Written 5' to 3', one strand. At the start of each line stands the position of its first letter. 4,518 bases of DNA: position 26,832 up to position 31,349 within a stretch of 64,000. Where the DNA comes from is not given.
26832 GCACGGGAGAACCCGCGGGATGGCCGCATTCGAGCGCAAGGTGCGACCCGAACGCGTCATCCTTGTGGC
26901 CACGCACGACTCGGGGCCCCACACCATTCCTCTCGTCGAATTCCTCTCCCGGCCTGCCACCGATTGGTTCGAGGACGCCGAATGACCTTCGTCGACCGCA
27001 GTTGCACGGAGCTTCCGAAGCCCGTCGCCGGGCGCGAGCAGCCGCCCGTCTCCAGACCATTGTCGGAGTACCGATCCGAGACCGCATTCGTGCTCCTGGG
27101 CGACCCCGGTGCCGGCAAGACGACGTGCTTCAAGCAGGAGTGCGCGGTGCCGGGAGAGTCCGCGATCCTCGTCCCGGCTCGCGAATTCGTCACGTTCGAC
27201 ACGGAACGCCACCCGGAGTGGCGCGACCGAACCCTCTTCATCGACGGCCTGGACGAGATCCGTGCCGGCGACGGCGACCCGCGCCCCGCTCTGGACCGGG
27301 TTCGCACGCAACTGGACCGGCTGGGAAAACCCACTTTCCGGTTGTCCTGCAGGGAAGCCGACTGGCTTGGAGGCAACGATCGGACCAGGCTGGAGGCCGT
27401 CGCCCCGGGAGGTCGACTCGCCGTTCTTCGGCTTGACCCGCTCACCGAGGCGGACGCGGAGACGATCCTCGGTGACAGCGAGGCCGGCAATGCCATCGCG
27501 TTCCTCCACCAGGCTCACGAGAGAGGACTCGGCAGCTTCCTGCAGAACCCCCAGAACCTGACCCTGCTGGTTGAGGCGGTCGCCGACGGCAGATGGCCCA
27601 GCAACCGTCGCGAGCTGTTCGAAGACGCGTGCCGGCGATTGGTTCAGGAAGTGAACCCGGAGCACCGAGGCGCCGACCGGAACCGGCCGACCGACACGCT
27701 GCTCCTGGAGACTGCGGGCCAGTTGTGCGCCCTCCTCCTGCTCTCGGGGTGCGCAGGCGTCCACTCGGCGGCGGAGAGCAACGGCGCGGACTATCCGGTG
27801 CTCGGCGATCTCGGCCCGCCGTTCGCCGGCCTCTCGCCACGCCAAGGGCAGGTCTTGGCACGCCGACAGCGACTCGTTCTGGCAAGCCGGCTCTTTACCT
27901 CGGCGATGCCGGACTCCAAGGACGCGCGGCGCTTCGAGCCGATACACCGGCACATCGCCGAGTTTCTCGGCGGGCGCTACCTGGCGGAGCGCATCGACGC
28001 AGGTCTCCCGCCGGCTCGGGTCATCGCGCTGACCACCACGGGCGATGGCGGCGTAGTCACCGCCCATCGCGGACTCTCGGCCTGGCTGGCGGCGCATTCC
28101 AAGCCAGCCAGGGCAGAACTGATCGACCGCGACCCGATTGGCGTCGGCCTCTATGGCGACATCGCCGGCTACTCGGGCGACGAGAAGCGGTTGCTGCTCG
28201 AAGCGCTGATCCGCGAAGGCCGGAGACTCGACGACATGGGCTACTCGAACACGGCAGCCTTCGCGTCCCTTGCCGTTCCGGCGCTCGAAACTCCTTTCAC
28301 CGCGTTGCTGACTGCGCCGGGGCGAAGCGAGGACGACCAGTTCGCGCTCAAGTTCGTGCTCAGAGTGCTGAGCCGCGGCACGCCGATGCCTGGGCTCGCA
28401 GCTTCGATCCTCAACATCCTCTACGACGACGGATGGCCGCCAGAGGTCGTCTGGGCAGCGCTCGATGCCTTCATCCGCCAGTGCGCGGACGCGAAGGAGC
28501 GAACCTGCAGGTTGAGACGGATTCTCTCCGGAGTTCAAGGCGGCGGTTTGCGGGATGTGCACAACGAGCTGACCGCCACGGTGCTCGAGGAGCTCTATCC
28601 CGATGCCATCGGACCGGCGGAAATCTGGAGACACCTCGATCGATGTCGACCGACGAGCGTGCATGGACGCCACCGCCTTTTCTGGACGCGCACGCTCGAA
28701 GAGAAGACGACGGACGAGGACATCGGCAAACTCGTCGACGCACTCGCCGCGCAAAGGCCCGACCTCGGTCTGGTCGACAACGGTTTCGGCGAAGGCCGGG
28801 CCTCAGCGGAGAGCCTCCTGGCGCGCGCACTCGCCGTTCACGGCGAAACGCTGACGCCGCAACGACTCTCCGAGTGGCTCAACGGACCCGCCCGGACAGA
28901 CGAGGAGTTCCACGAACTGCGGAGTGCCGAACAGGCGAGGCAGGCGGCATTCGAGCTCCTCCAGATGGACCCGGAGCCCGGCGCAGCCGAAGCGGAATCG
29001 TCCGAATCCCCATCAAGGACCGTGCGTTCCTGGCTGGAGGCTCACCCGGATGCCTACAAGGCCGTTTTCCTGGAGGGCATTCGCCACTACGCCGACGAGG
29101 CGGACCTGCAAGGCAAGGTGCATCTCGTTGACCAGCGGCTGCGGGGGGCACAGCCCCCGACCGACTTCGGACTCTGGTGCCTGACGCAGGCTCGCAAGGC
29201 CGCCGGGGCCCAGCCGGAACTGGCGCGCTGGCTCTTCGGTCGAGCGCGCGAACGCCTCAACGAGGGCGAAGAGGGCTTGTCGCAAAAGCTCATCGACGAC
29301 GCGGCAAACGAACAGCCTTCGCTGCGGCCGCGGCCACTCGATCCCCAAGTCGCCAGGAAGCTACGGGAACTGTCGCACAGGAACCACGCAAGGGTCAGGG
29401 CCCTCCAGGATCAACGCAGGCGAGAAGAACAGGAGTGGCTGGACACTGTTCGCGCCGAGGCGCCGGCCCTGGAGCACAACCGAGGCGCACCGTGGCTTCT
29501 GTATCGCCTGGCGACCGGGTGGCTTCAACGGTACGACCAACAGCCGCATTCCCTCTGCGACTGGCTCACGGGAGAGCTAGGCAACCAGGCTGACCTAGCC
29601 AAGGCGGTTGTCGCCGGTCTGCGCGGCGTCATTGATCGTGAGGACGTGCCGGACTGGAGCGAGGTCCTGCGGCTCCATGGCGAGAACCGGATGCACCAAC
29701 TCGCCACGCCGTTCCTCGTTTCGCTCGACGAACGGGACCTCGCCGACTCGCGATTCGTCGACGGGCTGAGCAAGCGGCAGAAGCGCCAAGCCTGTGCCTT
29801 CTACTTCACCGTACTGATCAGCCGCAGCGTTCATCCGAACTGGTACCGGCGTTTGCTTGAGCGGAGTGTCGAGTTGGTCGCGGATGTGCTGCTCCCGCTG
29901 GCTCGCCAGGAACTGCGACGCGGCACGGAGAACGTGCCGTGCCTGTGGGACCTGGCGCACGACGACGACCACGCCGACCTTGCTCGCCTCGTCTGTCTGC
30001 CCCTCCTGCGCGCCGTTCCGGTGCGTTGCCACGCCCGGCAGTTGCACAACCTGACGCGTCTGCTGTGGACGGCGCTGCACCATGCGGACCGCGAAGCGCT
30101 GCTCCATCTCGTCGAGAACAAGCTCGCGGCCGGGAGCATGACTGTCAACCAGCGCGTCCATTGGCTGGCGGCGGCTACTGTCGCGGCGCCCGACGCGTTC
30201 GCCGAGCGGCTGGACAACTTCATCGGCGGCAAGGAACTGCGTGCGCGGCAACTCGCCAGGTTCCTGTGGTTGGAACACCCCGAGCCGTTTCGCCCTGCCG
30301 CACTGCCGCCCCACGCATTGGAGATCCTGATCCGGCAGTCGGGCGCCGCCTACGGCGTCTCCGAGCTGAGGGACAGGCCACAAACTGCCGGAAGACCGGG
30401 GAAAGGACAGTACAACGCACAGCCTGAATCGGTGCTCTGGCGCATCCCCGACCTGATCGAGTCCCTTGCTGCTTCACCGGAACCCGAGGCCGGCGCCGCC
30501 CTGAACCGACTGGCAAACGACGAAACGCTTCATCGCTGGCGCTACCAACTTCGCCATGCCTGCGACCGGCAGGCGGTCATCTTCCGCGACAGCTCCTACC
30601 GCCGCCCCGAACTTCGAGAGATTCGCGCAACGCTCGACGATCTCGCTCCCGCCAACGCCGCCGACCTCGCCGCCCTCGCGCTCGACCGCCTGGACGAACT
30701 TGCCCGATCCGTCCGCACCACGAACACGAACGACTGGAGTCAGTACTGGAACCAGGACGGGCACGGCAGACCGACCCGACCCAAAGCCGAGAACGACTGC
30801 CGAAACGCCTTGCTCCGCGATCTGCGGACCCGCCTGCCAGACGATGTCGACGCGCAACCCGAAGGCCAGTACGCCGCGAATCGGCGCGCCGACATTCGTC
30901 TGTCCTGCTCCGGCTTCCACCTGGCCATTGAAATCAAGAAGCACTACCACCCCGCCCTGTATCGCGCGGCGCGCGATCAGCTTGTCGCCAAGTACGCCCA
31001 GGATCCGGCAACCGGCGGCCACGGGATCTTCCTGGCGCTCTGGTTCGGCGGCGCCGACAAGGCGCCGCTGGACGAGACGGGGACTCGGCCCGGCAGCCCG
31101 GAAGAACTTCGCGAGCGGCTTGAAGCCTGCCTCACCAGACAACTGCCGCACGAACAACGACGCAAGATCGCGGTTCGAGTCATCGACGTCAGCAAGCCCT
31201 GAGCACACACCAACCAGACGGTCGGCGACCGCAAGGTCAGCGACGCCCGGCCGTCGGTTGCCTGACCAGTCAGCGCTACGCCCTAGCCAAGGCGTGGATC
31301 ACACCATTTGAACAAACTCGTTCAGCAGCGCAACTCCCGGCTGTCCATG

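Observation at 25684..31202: Two-gene NTPase module: DUF4143-type AAA ATPase coupled to a giant NACHT/STAND NTPase, both ending in a matching PD-(D/E)xK-like motif, as a candidate undescribed defence or signalling system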

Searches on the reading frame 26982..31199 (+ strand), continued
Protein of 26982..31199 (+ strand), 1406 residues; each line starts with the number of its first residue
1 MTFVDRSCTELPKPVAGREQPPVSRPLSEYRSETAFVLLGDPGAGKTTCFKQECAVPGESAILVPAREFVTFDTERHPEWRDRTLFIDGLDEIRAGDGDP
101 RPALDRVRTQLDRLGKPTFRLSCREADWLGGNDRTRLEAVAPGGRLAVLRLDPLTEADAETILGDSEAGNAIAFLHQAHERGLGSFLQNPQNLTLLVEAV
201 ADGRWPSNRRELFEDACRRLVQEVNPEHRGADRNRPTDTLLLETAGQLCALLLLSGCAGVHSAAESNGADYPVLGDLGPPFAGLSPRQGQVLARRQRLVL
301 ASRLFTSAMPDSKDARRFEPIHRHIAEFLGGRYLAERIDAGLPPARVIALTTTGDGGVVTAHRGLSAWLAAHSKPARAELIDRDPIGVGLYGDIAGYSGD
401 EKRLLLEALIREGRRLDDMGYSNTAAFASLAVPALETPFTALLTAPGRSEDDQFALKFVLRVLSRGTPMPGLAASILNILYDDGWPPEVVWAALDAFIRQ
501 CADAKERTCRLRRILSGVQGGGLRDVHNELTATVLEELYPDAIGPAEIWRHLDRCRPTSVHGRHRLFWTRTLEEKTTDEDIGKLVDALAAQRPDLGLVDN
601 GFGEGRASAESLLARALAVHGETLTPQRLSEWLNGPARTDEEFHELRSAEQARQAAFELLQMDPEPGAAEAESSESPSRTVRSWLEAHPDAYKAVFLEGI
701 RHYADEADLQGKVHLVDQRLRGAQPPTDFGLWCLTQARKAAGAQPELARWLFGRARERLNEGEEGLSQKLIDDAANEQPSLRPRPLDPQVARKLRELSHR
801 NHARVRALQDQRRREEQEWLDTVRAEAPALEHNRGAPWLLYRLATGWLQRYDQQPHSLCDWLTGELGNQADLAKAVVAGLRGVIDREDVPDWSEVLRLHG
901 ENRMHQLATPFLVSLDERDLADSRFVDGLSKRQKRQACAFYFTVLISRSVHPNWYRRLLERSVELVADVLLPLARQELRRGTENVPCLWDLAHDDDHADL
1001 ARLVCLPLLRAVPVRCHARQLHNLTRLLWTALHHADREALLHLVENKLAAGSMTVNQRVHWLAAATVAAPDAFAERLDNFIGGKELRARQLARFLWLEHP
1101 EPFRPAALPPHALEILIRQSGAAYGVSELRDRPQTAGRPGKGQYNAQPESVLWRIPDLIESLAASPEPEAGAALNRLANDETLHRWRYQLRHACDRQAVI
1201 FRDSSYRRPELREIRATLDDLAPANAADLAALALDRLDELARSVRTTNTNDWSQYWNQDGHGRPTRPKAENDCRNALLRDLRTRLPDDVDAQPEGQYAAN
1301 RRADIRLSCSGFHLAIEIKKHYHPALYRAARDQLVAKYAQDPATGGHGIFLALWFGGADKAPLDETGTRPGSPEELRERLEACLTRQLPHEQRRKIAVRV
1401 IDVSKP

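Call 42: search_protein_families(library=ncbifam, proteins=[L032:6371-10423:+, L060:8001-11996:+, L062:8001-12059:+, L045:8001-12011:+, L020:8001-12011:+, L057:8001-12038:+, L082:3053-7054:+], max_evalue=1e-10)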
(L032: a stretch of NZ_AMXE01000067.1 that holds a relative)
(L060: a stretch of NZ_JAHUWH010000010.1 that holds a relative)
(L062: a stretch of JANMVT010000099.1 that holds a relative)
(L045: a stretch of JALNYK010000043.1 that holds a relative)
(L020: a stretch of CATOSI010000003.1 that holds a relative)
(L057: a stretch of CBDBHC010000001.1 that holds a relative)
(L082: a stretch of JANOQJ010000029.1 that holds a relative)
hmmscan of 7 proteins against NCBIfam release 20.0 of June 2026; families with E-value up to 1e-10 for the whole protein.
L032:6371-10423:+ (1351 aa): 2 families
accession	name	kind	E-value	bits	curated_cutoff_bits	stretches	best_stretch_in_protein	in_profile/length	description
NF058535.1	antiphage_EruA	equivalog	0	1028.3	1000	1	4-1348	1-1317/1318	NACHT domain-containing antiphage protein EruA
NF058534.1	antiphage_HyoA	equivalog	2.8e-42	144.5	1200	1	123-1347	188-1426/1430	NACHT domain-containing antiphage protein HyoA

L060:8001-11996:+ (1332 aa): 2 families
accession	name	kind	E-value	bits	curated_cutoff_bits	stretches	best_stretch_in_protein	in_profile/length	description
NF058535.1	antiphage_EruA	equivalog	3.4e-270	900.1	1000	1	19-1332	11-1318/1318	NACHT domain-containing antiphage protein EruA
NF058534.1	antiphage_HyoA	equivalog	2.6e-35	121.4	1200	1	141-1314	199-1405/1430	NACHT domain-containing antiphage protein HyoA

L062:8001-12059:+ (1353 aa): 2 families
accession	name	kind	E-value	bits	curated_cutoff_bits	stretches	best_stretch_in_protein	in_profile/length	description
NF058535.1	antiphage_EruA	equivalog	1.6e-272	907.8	1000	1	15-1353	11-1318/1318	NACHT domain-containing antiphage protein EruA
NF058534.1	antiphage_HyoA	equivalog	1.4e-36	125.7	1200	1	134-1315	200-1383/1430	NACHT domain-containing antiphage protein HyoA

L045:8001-12011:+ (1337 aa): 2 families
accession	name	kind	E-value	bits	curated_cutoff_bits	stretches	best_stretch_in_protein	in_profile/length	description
NF058535.1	antiphage_EruA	equivalog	6.8e-298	991.9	1000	1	3-1336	1-1318/1318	NACHT domain-containing antiphage protein EruA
NF058534.1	antiphage_HyoA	equivalog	5e-42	143.7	1200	1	134-1320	200-1407/1430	NACHT domain-containing antiphage protein HyoA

L020:8001-12011:+ (1337 aa): 2 families
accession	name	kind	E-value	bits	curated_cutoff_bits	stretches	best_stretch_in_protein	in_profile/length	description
NF058535.1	antiphage_EruA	equivalog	1.5e-258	861.6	1000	1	5-1337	2-1318/1318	NACHT domain-containing antiphage protein EruA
NF058534.1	antiphage_HyoA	equivalog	1.6e-48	165.2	1200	2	136-763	196-829/1430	NACHT domain-containing antiphage protein HyoA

L057:8001-12038:+ (1346 aa): 2 families
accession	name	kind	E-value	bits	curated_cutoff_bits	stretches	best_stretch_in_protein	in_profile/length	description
NF058535.1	antiphage_EruA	equivalog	7.5e-216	720.1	1000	1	24-1344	13-1318/1318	NACHT domain-containing antiphage protein EruA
NF058534.1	antiphage_HyoA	equivalog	3.8e-27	94.4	1200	1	139-486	199-545/1430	NACHT domain-containing antiphage protein HyoA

L082:3053-7054:+ (1334 aa): 2 families
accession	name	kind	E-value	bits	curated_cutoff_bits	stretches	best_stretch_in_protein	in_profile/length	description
NF058535.1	antiphage_EruA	equivalog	0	1098.3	1000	1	23-1334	17-1318/1318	NACHT domain-containing antiphage protein EruA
NF058534.1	antiphage_HyoA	equivalog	7e-46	156.5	1200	1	138-1333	200-1427/1430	NACHT domain-containing antiphage protein HyoA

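Call 52: search_solved_structures(query=A1, max_evalue=1, show_alignments=1)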
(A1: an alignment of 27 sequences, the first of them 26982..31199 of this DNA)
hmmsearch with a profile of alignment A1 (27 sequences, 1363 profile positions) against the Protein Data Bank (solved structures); distinct sequences matched with E-value up to 1: 3.
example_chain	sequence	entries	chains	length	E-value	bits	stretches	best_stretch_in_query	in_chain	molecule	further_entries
5mlc_9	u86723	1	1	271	0.004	18.4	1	766-821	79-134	Ribosome-recycling factor, chloroplastic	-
6eri_Az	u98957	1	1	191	0.0062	17.8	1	769-821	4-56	Ribosome-recycling factor, chloroplastic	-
7joq_I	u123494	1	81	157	0.098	13.8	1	299-341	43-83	Small Terminase subunit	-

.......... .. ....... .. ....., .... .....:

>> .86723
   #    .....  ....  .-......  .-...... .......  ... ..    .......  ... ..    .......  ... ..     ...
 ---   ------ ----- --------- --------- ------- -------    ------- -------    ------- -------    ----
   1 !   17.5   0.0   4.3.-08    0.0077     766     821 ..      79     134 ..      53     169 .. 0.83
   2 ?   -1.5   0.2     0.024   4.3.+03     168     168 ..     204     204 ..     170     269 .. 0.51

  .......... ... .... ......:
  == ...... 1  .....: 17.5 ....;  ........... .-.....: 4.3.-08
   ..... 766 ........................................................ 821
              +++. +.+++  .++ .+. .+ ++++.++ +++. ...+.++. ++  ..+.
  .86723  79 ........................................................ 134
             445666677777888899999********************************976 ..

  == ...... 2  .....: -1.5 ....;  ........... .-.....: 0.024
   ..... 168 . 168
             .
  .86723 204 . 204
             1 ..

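Call 58: find_encoding_contigs(protein=P0101, flank=10000, max_places=4)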
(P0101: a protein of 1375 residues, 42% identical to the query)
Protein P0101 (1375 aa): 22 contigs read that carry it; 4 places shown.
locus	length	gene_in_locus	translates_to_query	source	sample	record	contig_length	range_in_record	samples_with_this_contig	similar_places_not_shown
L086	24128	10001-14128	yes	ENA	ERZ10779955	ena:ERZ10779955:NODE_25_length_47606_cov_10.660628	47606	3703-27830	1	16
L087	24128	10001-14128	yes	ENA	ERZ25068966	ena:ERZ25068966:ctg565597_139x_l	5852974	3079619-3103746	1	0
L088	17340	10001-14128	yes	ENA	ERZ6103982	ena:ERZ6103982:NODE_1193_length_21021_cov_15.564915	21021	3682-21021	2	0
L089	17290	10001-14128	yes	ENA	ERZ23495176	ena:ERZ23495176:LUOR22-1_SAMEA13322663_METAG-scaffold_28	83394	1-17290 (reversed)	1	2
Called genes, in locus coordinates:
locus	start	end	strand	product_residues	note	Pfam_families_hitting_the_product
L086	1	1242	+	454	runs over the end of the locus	PF04055:Radical_SAM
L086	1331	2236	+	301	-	PF18130:ATPgrasp_N (weak), PF13535:ATP-grasp_4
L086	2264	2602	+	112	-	PF18603:LAL_C2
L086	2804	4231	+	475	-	PF13433:Peripla_BP_5, PF13458:Peripla_BP_6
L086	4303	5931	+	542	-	PF13646:HEAT_2 (faint), PF02653:BPD_transp_2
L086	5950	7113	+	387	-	PF02653:BPD_transp_2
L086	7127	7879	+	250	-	PF02463:SMC_N (weak), PF00005:ABC_tran, PF13304:AAA_21 (faint), PF12399:BCA_ABC_TP_C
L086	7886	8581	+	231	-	PF00005:ABC_tran, PF13304:AAA_21 (faint)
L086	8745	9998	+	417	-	PF13191:AAA_16 (faint), PF13173:AAA_14, PF13401:AAA_22 (weak), PF13635:DUF4143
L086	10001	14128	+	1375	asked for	PF28130:DUF8371 (weak)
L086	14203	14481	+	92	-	PF04365:BrnT_toxin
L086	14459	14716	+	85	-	-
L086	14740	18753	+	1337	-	PF02384:N6_Mtase (faint), PF07669:Eco57I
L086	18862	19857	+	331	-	-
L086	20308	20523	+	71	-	-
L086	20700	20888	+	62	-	-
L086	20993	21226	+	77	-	PF15731:MqsA_antitoxin (weak)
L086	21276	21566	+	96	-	PF12441:CopG_antitoxin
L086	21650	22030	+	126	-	-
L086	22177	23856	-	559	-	PF07969:Amidohydro_3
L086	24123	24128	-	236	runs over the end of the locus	PF00702:Hydrolase, PF13419:HAD_2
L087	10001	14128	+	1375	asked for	PF28130:DUF8371 (weak)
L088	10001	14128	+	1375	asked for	PF28130:DUF8371 (weak)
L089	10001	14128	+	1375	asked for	PF28130:DUF8371 (weak)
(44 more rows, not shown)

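Call 59: find_encoding_contigs(protein=P0018, flank=10000, max_places=2)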
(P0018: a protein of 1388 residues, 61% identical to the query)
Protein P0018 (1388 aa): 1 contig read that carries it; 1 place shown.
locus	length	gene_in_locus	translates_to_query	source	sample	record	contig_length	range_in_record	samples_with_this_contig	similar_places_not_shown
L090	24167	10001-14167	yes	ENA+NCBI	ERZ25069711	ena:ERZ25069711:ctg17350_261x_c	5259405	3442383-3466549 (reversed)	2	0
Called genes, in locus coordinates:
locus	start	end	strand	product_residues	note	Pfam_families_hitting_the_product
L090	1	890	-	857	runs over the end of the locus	-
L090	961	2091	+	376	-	PF04055:Radical_SAM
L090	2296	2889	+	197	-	PF00163:Ribosomal_S4, PF01479:S4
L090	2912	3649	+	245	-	PF13715:CarbopepD_reg_2 (faint), PF13620:CarboxypepD_reg (weak)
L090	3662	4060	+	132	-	PF11731:Cdd1 (faint), PF14520:HHH_5 (weak), PF10391:DNA_pol_lambd_f (faint), PF14229:DUF4332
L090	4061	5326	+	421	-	PF01408:GFO_IDH_MocA, PF22725:GFO_IDH_MocA_C3, PF02894:GFO_IDH_MocA_C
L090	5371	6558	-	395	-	-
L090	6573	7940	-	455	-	PF13360:PQQ_2, PF13570:Beta-prop_ACSF4 (faint), PF01011:PQQ (faint), PF13360:PQQ_2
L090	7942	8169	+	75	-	-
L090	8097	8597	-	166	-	PF02870:Methyltransf_1N, PF01035:DNA_binding_1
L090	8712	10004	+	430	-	PF13173:AAA_14, PF13635:DUF4143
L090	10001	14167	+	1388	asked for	PF28130:DUF8371 (weak)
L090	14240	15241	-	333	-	PF05685:Uma2 (weak)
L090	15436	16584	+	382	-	PF08240:ADH_N (faint), PF00107:ADH_zinc_N (weak)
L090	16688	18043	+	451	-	PF18862:ApeA_NTD1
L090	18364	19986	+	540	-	PF01555:N6_N4_Mtase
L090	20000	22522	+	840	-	PF00270:DEAD (faint), PF04851:ResIII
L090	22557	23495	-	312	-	PF13527:Acetyltransf_9 (weak)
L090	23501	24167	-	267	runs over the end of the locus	-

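Call 91: list_cluster_members(proteins=[window:26982-31199:+, window:25684-26982:+, L032:6344-10423:+, P0101, P0003, P0112])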
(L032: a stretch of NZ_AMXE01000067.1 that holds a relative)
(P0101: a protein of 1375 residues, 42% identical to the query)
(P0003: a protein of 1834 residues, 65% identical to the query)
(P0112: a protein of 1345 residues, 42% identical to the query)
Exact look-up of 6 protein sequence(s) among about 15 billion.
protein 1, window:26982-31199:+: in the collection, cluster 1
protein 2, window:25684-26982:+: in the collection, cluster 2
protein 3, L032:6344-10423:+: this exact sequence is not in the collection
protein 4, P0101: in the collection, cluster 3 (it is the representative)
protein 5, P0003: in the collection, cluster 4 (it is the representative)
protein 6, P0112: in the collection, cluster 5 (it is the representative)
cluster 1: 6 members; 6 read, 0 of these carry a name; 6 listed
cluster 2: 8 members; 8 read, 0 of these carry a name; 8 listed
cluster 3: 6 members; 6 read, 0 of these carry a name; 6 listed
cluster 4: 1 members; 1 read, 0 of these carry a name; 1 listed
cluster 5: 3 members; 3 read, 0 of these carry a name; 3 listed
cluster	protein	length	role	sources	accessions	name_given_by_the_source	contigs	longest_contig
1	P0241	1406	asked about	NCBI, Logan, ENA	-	-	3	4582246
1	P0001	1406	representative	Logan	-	-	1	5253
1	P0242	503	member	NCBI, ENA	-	-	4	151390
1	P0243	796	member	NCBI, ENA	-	-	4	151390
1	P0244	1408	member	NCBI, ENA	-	-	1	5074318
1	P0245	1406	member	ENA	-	-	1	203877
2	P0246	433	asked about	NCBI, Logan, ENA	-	-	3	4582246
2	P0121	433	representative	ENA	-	-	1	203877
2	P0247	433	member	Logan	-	-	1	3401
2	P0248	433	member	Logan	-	-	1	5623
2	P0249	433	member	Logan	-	-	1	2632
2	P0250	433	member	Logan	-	-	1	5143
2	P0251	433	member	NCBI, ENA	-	-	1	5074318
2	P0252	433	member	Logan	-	-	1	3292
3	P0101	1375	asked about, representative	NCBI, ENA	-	-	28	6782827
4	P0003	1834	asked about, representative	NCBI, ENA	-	-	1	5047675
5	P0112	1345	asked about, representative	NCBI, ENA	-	-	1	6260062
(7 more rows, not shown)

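Call 92: find_encoding_contigs(protein=window:26982-31199:+, flank=2000, max_places=4)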
Protein window:26982-31199:+ (1406 aa): 4 contigs read that carry it; 2 places shown.
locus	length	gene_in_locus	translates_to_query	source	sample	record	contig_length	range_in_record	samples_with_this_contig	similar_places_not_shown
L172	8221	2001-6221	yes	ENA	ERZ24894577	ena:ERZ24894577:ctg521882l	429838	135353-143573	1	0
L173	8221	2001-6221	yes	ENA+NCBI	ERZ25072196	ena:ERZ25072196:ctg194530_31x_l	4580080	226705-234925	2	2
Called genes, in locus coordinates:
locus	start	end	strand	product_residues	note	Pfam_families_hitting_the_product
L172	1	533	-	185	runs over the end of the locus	PF02870:Methyltransf_1N, PF01035:DNA_binding_1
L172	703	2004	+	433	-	PF13191:AAA_16 (faint), PF13173:AAA_14, PF13401:AAA_22 (faint), PF13635:DUF4143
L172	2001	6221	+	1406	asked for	-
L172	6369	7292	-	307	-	PF06029:AlkA_N, PF00730:HhH-GPD (weak)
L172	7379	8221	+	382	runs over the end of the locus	PF08240:ADH_N (faint), PF00107:ADH_zinc_N (faint)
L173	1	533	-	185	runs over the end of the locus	PF02870:Methyltransf_1N, PF01035:DNA_binding_1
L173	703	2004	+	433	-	PF13191:AAA_16 (faint), PF13173:AAA_14, PF13401:AAA_22 (faint), PF13635:DUF4143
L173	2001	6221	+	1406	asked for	-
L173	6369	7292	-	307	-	PF06029:AlkA_N, PF00730:HhH-GPD (weak)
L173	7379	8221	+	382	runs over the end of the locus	PF00107:ADH_zinc_N (faint)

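Call 109: find_related_loci(query=A1, collection=viral_contigs, flank=5000)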
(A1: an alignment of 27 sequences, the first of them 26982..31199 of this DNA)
Query A1 (1406 aa) in viral_contigs; peptide patterns used: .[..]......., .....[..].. (x = any residue, [..] = any of these).
89 stretches matched a pattern; 2 encode a relative of the query (tblastn E <= 1e-3); 2 distinct loci.
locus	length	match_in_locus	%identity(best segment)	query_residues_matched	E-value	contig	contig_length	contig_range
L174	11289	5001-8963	31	24-1404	3e-175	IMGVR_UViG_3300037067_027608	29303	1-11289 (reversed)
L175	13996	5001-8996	30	24-1405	9e-121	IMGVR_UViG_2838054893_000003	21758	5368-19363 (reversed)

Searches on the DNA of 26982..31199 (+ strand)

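Call 53: search_dna_similar(query=L003:5923-9900:+, collection=ecoli_genomes, mode=distant, max_rows=10)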
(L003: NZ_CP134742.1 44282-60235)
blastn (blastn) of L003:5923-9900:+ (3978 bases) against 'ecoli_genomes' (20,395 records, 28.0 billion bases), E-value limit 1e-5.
No match.
